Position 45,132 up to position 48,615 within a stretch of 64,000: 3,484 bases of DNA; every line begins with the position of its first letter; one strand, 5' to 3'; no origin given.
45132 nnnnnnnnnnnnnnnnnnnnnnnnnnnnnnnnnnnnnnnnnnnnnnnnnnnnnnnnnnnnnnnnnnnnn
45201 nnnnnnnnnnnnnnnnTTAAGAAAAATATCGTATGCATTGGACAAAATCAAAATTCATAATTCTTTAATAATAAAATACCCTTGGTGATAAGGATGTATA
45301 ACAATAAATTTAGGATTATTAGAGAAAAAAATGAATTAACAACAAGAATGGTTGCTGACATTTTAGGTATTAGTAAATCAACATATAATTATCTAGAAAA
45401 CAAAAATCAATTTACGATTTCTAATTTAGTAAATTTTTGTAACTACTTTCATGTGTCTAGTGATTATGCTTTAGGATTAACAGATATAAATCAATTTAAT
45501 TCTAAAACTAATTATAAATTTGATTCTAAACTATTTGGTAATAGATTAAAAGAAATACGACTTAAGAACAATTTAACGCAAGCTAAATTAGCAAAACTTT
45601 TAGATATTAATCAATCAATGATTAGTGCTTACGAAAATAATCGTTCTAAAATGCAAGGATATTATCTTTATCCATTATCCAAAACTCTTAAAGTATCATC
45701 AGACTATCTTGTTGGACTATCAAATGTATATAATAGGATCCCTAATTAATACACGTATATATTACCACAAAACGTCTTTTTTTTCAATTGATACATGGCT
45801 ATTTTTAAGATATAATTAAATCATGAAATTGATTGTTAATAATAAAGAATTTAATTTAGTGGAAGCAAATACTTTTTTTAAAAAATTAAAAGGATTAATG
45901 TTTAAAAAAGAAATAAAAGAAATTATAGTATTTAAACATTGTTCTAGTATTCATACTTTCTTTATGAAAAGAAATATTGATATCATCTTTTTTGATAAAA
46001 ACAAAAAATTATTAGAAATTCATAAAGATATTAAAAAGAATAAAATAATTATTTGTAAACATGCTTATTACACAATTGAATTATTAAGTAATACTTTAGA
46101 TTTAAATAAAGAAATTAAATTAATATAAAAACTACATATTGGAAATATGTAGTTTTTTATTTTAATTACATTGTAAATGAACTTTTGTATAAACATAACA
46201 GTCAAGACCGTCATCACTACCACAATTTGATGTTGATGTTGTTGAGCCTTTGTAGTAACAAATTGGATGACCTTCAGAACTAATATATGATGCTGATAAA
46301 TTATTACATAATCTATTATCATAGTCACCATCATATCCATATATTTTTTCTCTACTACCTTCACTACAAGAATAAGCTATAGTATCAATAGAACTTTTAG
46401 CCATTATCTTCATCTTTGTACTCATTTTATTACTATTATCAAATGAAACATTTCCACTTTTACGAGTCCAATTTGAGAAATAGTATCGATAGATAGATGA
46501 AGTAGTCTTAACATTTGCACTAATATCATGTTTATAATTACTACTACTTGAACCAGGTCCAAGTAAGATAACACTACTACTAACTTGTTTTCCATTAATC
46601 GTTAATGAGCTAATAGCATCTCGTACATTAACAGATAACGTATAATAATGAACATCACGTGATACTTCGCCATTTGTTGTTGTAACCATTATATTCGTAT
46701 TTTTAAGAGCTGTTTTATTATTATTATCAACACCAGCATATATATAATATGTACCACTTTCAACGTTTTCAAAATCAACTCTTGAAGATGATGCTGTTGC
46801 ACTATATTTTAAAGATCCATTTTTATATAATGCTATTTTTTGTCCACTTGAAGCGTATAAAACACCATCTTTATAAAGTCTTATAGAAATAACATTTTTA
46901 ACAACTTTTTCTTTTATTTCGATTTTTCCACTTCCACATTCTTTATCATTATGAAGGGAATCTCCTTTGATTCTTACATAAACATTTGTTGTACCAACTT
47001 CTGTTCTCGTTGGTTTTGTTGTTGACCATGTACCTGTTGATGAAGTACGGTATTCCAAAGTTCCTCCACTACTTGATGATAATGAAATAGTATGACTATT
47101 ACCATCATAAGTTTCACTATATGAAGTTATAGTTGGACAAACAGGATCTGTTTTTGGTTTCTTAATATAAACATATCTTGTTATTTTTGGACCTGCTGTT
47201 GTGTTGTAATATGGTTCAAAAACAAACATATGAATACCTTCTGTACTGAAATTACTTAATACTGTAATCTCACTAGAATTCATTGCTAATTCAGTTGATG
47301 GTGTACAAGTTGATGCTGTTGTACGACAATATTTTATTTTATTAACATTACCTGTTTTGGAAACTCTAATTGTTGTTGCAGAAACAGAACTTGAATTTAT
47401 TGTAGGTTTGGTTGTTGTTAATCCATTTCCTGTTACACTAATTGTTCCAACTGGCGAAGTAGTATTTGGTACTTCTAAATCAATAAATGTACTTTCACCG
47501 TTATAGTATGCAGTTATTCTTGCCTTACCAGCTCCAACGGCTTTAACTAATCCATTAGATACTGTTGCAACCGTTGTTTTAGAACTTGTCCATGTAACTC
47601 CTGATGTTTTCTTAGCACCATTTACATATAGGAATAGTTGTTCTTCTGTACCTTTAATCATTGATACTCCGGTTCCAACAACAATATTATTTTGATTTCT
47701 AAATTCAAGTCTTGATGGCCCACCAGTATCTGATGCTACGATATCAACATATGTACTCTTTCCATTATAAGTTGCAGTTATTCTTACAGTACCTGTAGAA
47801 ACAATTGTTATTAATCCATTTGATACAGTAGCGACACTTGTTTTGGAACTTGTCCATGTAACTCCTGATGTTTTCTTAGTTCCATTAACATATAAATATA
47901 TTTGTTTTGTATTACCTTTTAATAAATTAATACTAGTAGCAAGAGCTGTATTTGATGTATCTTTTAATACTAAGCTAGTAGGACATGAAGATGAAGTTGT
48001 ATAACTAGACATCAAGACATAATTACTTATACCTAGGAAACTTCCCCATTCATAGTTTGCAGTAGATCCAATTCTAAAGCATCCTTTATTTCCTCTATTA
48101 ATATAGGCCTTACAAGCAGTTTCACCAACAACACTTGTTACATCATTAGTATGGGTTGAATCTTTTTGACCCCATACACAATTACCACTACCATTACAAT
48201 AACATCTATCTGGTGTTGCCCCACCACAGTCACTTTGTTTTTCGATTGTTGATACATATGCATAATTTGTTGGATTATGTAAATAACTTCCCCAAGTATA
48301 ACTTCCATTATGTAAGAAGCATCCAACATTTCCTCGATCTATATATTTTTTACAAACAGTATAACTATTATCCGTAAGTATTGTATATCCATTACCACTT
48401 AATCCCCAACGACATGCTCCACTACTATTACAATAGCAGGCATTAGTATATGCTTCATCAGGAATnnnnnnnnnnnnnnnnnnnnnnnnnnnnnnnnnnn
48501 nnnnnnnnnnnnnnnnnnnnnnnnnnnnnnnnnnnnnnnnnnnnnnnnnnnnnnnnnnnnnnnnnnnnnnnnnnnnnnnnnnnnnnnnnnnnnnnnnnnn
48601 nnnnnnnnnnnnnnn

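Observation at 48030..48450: Novel cysteine-rich repeat pair in the 1393-aa surface protein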

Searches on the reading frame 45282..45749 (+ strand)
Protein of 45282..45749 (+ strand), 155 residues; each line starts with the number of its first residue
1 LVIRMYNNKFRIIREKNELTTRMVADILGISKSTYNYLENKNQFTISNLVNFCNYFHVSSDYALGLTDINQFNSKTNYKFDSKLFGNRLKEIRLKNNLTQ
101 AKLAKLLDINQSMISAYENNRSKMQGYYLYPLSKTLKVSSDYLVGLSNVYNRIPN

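Call 14: search_protein_families(library=pfam, proteins=[window:45282-45749:+], max_evalue=0.001)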
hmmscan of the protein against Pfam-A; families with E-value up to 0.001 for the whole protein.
window:45282-45749:+ (155 aa): 8 families
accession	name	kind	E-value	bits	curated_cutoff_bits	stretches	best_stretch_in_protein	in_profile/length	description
PF01381.28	HTH_3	-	1.4e-21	76.6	23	2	89-143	1-55/55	Helix-turn-helix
PF12844.13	HTH_19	-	3.4e-18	65.7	30.2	2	86-144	1-59/64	Helix-turn-helix domain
PF13560.12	HTH_31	-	8.9e-12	45.6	27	1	85-122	2-39/64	Helix-turn-helix domain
PF13443.12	HTH_26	-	5.3e-07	30.2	22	0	88-123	1-37/63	Cro/C1-type HTH DNA-binding domain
PF13413.12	HTH_25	-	3.1e-06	27.4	24.6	0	88-122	1-35/62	Helix-turn-helix domain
PF13744.12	HTH_37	-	5.5e-06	26.5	27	0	89-121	23-55/80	Helix-turn-helix domain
PF08667.16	BetR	-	7.2e-05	23.4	21.6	0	20-71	24-76/148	BetR domain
PF13412.12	HTH_24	-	0.00025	21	21.9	0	11-37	10-36/48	Winged helix-turn-helix DNA-binding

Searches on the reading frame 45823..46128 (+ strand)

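Call 14: search_protein_families(library=pfam, proteins=[window:45823-46128:+], max_evalue=0.001)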
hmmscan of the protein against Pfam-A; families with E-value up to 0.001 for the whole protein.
window:45823-46128:+ (101 aa): 1 family
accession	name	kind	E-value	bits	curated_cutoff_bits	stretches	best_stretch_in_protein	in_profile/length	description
PF02643.20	DUF192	-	1.6e-10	41.4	27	1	15-92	6-83/96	Uncharacterized ACR, COG1430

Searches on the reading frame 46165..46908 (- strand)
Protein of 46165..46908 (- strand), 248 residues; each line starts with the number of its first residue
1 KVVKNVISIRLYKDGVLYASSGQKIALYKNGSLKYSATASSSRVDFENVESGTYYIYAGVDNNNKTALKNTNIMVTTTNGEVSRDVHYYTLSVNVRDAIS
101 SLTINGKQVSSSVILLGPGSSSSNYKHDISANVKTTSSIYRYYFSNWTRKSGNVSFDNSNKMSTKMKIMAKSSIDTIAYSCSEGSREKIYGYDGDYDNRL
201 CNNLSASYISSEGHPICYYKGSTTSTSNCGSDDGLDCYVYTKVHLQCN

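Call 73: search_protein_families(library=pfam, proteins=[window:46165-46908:-], max_evalue=1)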
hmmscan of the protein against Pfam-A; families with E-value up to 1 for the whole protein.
seq(248 aa): 4 families
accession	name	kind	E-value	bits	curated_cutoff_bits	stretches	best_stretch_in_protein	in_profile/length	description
PF24025.1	Ig_DR_A0283-like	-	0.053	14.3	27.1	1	30-73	34-77/102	DR_A0283-like, Ig-like domain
PF09912.14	DUF2141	-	0.081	13.3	24.4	1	36-77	38-79/112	Uncharacterized protein conserved in bacteria (DUF2141)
PF04151.21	PPC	-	0.095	14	25.9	1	17-57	30-67/70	Bacterial pre-peptidase C-terminal domain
PF17802.7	SpaA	-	0.75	10.4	23.1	0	22-56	28-56/91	Prealbumin-like fold domain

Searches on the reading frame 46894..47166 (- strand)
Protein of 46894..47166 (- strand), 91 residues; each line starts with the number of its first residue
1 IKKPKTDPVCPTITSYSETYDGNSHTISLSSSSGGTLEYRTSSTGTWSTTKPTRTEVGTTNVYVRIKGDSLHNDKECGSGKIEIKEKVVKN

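Call 73: search_protein_families(library=pfam, proteins=[window:46894-47166:-], max_evalue=1)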
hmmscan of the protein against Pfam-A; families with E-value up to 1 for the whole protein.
seq(91 aa): 1 family
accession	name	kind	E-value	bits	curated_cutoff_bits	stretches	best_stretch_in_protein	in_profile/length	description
PF19190.6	BACON_2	-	0.0029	17.9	25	1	18-70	14-67/94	Viral BACON domain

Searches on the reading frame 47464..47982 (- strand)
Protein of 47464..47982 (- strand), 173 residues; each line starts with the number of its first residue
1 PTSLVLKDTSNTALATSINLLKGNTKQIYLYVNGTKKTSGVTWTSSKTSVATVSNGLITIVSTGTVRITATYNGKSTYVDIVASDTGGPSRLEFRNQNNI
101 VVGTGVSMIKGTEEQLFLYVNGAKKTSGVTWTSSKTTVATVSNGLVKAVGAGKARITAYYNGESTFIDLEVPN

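Call 73: search_protein_families(library=pfam, proteins=[window:47464-47982:-], max_evalue=1)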
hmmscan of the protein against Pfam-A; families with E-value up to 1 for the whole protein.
seq(173 aa): 12 families
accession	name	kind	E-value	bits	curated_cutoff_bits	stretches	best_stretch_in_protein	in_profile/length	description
PF02368.24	Big_2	-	2.4e-14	53.5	22.8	2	99-159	5-67/79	Bacterial Ig-like domain (group 2)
PF21461.3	HL_N-beta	-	3e-05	24.1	27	2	45-75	18-48/57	Hyaluronate lyase, N-terminal beta-sheet domain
PF22359.2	Big-like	-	8.2e-05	23.2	27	2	41-71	3-34/48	Bacterial Ig-like domain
PF16640.11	Big_3_5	-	0.0011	20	35.5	2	24-81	27-78/88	Bacterial Ig-like domain (group 3)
PF21764.3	Invasin_D4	-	0.0079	17.1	27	1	28-63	26-62/88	Invasin, domain 4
PF04686.18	SsgA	-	0.0089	16.4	25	0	35-96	21-79/98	Streptomyces sporulation and cell division protein, SsgA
PF02267.23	Rib_hydrolayse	-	0.011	15.6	25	1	124-173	127-174/241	ADP-ribosyl cyclase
PF17854.6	FtsK_alpha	-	0.033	14.8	22.9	0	137-173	66-101/101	FtsK alpha domain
PF06110.17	TXD17-like_Trx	-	0.072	13.2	23.1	0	15-45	9-39/119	Thioredoxin domain-containing protein 17-like, thioredoxin domain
PF19039.6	ASK_PH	-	0.097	13.5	27.8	0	105-124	60-79/103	ASK kinase PH domain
PF02762.20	Cbl_N3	-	0.15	12.4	25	0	19-38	64-83/86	CBL proto-oncogene N-terminus, SH2-like domain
PF22721.1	TBP-TOTE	-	0.16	12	27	0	151-166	40-55/78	TATA-binding-like protein domain of the TOTE conflict systems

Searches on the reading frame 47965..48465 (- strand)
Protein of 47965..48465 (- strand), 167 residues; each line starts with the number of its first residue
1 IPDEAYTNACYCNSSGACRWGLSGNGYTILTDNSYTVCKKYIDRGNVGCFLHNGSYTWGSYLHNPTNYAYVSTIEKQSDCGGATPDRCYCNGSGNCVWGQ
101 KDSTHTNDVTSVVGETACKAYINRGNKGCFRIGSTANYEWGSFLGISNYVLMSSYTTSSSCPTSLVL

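Call 6: search_protein_families(library=pfam, proteins=[window:47965-48465:-], max_evalue=10)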
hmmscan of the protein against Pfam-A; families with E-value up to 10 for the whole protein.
seq(167 aa): 0 families

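Call 7: search_protein_families(library=ncbifam, proteins=[window:47965-48465:-], max_evalue=10)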
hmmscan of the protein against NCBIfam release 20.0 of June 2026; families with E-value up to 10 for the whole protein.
seq(167 aa): 0 families

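Call 8: find_homologous_proteins(query=window:47965-48465:-, max_evalue=0.01)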
Query seq(167 aa): 7 candidates shared short words with the query, none scored E <= 0.01.

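Call 9: search_solved_structures(query=window:47965-48465:-, max_evalue=10)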
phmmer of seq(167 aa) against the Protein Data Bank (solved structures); distinct sequences matched with E-value up to 10: 0.

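Call 58: predict_structure(alignment_id=A5)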
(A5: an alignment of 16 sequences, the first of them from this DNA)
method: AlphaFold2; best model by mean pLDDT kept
length: 167 residues; sequences in the alignment: 16
mean_pLDDT: 88.1   pTM: 0.52
mean pLDDT of the five models: 88.1, 87.3, 86.1, 85.5, 85.2
residues with pLDDT >= 90: 98; 70-90: 56; 50-70: 8; < 50: 5
segments of 3 or more residues with pLDDT < 50: 1-4
pLDDT, mean of each block of 10 residues (from residue 1): 63 95 89 90 95 90 92 87 77 93 89 87 96 91 93 93 73
secondary structure, 60 per line:
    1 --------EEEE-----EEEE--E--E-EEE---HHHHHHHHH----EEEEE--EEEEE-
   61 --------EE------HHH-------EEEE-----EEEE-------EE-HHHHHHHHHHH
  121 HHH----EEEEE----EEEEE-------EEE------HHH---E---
elements in order: E9-12 E18-21 E29-31 H35-43 E48-52 E55-59 E87-90 E96-99 H110-123 E128-132 E137-141 E149-151

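Call 70: fold_search(model_id=the predicted structure, library=pdb)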
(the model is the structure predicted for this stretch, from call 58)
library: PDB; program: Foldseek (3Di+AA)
matches with E <= 10: 33; with E <= 0.001: 0
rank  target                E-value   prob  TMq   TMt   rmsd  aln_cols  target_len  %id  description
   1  8wxb_Y                3.4e-01  0.02  0.12  0.06  22.0       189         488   14  Cryo-EM structure of the alpha-carboxysome shell vertex from Prochlorococcus MED4 (released 2024-01-31)
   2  2jn7_MODEL_1_A        1.2e+00  0.02  0.10  0.13  10.0        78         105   14  Northeast Structural Genomics Consortium Target ER411 (released 2007-01-09)
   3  8hnv_A                3.6e+00  0.01  0.10  0.03  17.3       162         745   10  CryoEM structure of HpaCas9-sgRNA-dsDNA in the presence of AcrIIC4 (released 2023-07-19)
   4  5u89_B                3.8e+00  0.12  0.17  0.36   5.8        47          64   17  Crystal structure of a cross-module fragment from the dimodular NRPS DhbF (released 2017-05-10)
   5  5lto_B                3.8e+00  0.01  0.14  0.12  15.2       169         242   11  Ligand binding domain of Pseudomonas aeruginosa PAO1 amino acid chemoreceptors PctB in complex with L-Gln (released 2017-09-20)
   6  8glc_C                4.3e+00  0.11  0.17  0.36   5.9        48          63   17  A1 AncAla: Adenylation domain 1 core construct from ancestral reconstruction of glycopeptide antibiotic biosynthesis,  (released 2023-12-06)
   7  9o58_B                4.3e+00  0.03  0.14  0.06  13.2        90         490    9  Zymogen ADAM17-iRhom2 complex bound by the MEDI3622 Fab (released 2025-06-25)
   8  8ka0_E                4.3e+00  0.01  0.11  0.06  10.3        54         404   20  Crystal structure of Vibrio vulnificus RID-dependent transforming NADase domain (RDTND)/calmodulin-binding domain of R (released 2024-07-10)
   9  6je9_A                4.9e+00  0.01  0.10  0.03  14.5       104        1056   15  Crystal structure of Nme1Cas9-sgRNA dimer mediated by double protein inhibitor AcrIIC3 monomers (released 2019-11-06)
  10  2myy_MODEL_1_A        5.5e+00  0.10  0.18  0.32   6.0        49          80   16  Solution structure of an MbtH-like protein from Mycobacterium marinum, Seattle Structural Genomics Center for  (released 2015-04-01)
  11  5xqj_E                5.5e+00  0.01  0.10  0.04  14.3       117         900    8  Crystal structure of a PL 26 exo-rhamnogalacturonan lyase from Penicillium chrysogenum complexed with unsaturated gala (released 2018-04-04)
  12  2dph_A                5.5e+00  0.01  0.12  0.07  19.3       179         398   14  Crystal Structure of Formaldehyde dismutase (released 2007-05-29)
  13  5xqg_F                6.3e+00  0.01  0.10  0.04  14.3       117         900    8  Crystal structure of a PL 26 exo-rhamnogalacturonan lyase from Penicillium chrysogenum complexed with unsaturated gala (released 2018-03-21)
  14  8hnw_A                6.3e+00  0.00  0.11  0.05  15.9       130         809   10  Crystal structure of HpaCas9-sgRNA surveillance complex bound to double-stranded DNA (released 2023-07-19)
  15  9ngo_I                6.7e+00  0.01  0.09  0.09  11.2        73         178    8  CRYO-EM STRUCTURE OF HUMAN U7 SNRNP WITH METHYLATED noncleavable H2A* SUBSTRATE PRE-MRNA (FOCUS MAP) (released 2026-01-21)
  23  9k3b_V                8.6e+00  0.01  0.10  0.06  25.2        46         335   13  Human RNA Polymerase III de novo transcribing complex 10 overall (TC10-overall) (released 2025-04-16)
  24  9do5                  8.6e+00  0.01  0.14  0.09   8.0        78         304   12  SARS-CoV-2 papain-like protease (PLpro) with inhibitor Jun12665 (released 2025-01-22)
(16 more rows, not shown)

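Call 83: search_dna_similar(query=window:47965-48465:-, collection=plasmids, mode=protein, max_evalue=1, max_rows=10)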
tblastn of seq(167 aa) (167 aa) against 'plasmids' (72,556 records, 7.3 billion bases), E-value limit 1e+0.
No match.
